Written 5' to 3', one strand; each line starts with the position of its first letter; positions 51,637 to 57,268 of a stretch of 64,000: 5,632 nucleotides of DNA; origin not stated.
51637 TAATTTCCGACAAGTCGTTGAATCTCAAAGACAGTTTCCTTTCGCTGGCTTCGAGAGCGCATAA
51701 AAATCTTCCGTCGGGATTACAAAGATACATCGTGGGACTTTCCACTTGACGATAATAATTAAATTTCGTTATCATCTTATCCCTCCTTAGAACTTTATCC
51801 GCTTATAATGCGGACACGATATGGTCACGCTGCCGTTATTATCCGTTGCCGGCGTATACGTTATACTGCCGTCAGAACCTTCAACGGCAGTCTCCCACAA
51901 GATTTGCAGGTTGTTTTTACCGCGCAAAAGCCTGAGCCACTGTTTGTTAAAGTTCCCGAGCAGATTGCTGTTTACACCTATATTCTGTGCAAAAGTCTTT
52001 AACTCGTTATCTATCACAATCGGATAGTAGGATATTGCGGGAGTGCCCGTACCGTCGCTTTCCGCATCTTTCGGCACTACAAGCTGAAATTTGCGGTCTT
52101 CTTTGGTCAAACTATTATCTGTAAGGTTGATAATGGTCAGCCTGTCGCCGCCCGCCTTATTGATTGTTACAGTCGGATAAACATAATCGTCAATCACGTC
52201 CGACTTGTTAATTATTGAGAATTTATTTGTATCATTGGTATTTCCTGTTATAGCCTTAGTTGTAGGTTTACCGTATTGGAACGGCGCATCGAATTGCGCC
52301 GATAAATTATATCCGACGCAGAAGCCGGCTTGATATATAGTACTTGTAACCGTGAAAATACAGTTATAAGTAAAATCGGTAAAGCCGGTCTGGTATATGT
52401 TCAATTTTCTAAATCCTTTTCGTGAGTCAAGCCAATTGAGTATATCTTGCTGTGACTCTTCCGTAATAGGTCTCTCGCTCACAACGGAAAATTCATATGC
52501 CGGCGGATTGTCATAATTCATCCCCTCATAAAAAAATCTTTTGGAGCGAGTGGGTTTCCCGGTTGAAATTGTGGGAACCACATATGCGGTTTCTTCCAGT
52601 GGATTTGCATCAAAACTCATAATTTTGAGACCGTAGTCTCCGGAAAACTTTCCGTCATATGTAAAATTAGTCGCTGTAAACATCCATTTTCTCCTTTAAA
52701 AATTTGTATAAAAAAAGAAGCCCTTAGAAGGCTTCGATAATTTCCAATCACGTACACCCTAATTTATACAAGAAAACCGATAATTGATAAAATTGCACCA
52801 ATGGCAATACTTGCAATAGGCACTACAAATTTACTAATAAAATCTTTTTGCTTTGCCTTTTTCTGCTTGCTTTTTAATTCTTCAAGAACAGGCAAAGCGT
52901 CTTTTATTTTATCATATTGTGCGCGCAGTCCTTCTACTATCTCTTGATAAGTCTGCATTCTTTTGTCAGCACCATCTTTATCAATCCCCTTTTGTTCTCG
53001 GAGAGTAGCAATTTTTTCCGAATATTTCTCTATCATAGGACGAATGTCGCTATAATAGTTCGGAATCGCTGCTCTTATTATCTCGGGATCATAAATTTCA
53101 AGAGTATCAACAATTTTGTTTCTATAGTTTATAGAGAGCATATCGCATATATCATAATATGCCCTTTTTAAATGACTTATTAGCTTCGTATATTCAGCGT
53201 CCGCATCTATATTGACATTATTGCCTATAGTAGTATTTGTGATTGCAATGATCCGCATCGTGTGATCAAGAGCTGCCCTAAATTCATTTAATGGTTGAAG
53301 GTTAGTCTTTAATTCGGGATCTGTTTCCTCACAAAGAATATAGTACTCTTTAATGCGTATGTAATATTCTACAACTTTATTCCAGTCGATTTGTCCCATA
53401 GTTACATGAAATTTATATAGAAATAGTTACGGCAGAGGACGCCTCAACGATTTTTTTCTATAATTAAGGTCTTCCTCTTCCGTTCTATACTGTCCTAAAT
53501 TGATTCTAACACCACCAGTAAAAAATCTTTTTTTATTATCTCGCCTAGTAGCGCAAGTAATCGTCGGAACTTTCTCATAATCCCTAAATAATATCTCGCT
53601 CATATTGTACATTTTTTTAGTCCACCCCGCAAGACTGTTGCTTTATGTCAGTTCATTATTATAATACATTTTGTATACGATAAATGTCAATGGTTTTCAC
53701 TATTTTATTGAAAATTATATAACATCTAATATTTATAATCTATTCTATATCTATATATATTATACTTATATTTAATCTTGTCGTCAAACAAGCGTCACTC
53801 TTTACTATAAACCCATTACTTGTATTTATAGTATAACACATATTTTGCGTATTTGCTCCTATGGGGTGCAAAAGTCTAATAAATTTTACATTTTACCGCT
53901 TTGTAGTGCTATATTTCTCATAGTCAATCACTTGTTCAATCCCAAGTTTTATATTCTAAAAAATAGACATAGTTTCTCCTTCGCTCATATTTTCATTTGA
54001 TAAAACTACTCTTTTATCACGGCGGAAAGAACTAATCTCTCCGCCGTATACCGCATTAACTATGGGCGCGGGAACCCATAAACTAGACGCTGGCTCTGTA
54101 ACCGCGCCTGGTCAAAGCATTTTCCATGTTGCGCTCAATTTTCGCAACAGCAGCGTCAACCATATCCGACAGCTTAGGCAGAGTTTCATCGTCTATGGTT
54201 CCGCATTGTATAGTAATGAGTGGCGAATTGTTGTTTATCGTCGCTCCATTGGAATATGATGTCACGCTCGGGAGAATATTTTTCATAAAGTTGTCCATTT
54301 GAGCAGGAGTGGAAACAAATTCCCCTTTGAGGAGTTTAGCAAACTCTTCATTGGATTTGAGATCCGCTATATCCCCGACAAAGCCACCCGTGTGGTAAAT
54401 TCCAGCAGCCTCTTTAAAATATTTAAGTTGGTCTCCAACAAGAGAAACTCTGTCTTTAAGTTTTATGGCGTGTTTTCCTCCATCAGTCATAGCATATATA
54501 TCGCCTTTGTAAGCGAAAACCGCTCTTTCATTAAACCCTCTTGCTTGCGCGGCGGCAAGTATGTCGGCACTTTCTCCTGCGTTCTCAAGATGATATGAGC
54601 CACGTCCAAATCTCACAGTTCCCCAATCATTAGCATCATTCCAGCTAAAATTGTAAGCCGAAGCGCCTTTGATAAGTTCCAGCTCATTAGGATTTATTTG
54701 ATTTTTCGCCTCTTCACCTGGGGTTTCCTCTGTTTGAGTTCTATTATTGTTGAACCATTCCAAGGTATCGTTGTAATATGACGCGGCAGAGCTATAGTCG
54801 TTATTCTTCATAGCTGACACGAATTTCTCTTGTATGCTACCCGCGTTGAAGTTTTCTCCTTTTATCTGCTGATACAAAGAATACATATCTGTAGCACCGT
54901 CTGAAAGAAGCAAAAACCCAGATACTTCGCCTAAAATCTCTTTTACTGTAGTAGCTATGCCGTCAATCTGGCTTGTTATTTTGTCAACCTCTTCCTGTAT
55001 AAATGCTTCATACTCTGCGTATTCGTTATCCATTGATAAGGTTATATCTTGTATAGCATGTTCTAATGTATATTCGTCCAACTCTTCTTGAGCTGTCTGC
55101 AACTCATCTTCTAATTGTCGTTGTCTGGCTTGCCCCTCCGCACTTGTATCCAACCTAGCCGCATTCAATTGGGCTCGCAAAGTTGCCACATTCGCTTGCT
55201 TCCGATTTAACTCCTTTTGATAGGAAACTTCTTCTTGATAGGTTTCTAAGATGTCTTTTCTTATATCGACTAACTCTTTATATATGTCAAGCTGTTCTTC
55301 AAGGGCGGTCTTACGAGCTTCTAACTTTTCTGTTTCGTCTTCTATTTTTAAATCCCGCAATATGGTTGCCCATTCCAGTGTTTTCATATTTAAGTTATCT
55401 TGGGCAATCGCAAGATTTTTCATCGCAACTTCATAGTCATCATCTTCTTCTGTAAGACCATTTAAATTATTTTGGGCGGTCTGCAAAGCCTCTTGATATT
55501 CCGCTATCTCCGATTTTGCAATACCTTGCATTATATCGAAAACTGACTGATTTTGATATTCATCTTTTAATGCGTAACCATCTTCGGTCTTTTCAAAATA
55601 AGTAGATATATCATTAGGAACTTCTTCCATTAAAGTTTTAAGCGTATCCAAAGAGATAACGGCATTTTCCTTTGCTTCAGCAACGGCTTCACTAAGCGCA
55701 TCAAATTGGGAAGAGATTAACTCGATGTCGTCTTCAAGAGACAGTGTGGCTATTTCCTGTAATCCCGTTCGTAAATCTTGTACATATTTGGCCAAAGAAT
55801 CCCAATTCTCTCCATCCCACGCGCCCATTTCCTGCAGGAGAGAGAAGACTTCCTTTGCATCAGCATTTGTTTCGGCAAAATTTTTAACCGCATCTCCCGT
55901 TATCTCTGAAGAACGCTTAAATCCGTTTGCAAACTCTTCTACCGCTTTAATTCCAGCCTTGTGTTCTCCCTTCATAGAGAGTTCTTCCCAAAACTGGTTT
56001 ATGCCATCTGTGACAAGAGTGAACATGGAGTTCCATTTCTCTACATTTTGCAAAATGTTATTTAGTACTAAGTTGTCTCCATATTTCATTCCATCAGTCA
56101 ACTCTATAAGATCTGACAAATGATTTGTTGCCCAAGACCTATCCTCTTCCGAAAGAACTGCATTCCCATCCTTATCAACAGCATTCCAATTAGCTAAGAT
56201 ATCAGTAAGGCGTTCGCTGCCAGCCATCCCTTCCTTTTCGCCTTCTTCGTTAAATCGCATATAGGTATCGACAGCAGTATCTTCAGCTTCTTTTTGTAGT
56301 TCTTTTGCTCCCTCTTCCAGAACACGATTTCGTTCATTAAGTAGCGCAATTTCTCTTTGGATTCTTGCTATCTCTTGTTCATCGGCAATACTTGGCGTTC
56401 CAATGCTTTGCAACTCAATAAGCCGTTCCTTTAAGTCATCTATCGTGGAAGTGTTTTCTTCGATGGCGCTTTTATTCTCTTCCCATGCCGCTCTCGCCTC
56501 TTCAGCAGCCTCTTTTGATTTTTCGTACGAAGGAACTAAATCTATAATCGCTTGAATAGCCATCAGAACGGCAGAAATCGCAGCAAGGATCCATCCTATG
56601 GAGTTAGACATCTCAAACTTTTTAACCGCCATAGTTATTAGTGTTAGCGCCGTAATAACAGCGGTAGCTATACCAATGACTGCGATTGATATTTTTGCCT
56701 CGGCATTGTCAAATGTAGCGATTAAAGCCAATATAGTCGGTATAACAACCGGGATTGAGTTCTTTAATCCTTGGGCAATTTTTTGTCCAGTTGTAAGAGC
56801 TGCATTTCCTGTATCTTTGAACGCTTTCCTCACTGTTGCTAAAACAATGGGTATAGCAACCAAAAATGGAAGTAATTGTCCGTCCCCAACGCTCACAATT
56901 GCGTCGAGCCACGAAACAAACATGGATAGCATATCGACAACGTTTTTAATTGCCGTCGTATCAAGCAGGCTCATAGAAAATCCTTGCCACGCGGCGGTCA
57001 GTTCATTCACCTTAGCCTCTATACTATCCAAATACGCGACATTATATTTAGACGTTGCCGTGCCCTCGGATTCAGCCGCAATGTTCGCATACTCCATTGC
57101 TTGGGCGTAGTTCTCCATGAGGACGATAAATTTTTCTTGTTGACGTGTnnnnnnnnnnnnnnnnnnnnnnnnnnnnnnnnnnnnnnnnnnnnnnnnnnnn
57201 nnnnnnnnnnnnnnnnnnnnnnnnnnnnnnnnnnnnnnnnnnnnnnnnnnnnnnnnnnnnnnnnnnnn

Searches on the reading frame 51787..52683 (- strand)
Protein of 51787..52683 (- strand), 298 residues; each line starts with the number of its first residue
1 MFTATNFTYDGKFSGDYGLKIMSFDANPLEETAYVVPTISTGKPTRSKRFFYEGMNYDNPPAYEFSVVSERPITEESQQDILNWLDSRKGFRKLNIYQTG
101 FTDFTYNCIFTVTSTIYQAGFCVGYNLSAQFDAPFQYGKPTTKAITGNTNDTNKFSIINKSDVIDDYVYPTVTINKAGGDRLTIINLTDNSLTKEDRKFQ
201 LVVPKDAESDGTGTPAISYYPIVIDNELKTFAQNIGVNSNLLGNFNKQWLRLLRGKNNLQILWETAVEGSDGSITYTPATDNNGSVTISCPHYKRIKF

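Call 4: search_protein_families(library=pfam, proteins=[window:51787-52683:-], max_evalue=0.1)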
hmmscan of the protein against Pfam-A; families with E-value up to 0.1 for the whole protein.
window:51787-52683:- (298 aa): 3 families
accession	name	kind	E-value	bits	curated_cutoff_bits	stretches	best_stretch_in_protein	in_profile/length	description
PF20195.4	DUF6558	-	4e-17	63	24.1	1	3-130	2-137/140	Phage tail protein N-terminal domain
PF20753.2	DUF6558_C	-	2.3e-10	41.2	24.4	2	139-192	3-55/119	Phage tail C-terminal domain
PF17892.7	Cadherin_5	-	0.013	15.8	26.5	1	265-289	54-78/98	Cadherin-like domain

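Call 5: search_protein_families(library=phrogs, proteins=[window:51787-52683:-], max_evalue=0.1)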
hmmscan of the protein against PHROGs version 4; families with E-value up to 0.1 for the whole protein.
window:51787-52683:- (298 aa): 0 families

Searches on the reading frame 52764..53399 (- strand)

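Call 67: search_protein_families(library=phrogs, proteins=[window:52764-53399:-], max_evalue=0.001)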
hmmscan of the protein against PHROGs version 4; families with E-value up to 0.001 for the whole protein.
window:52764-53399:- (211 aa): 1 family
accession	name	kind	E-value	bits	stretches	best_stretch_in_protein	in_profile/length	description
phrog_937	-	other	3e-05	25.3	0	139-210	48-113/115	hemolysin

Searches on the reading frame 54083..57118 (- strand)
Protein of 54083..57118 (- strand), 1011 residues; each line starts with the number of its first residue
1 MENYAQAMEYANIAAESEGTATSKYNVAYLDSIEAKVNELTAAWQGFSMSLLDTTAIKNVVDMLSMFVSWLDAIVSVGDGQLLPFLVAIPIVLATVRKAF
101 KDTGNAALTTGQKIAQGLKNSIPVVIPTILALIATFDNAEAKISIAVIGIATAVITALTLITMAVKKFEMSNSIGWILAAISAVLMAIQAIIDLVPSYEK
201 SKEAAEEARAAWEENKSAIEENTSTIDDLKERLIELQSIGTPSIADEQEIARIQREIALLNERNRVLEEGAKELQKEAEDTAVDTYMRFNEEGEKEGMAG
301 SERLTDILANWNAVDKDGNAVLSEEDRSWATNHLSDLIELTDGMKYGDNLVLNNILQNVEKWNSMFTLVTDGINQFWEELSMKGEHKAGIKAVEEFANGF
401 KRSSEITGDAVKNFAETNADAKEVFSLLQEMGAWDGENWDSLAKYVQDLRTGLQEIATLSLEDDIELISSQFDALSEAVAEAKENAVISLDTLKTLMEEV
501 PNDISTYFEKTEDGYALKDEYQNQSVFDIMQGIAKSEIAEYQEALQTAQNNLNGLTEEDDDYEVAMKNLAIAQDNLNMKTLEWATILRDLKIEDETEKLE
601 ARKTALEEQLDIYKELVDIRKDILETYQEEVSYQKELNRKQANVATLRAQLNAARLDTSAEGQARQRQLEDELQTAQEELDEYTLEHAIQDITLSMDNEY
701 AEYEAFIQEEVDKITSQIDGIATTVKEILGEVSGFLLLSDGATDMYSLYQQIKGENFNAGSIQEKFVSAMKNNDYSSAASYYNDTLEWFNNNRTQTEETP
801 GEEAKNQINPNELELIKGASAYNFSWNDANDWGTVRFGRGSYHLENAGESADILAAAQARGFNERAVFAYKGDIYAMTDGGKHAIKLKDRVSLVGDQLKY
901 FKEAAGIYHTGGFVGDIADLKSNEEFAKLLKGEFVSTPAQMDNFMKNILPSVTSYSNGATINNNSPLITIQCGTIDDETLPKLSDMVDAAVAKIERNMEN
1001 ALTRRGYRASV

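Call 67: search_protein_families(library=phrogs, proteins=[window:54083-57118:-], max_evalue=0.001)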
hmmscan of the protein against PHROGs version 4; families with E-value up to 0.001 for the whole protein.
window:54083-57118:- (1011 aa): 1 family
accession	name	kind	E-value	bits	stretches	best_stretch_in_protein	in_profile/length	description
phrog_4211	-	tail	6.2e-27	94.2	2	1-259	850-1099/2625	tail length tape measure protein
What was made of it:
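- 54083..57118 (-): Tape measure protein (1011 aa). It is a candidate target by analogy with Ltp. phrog_4211, E = 6e-27 (call 67).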
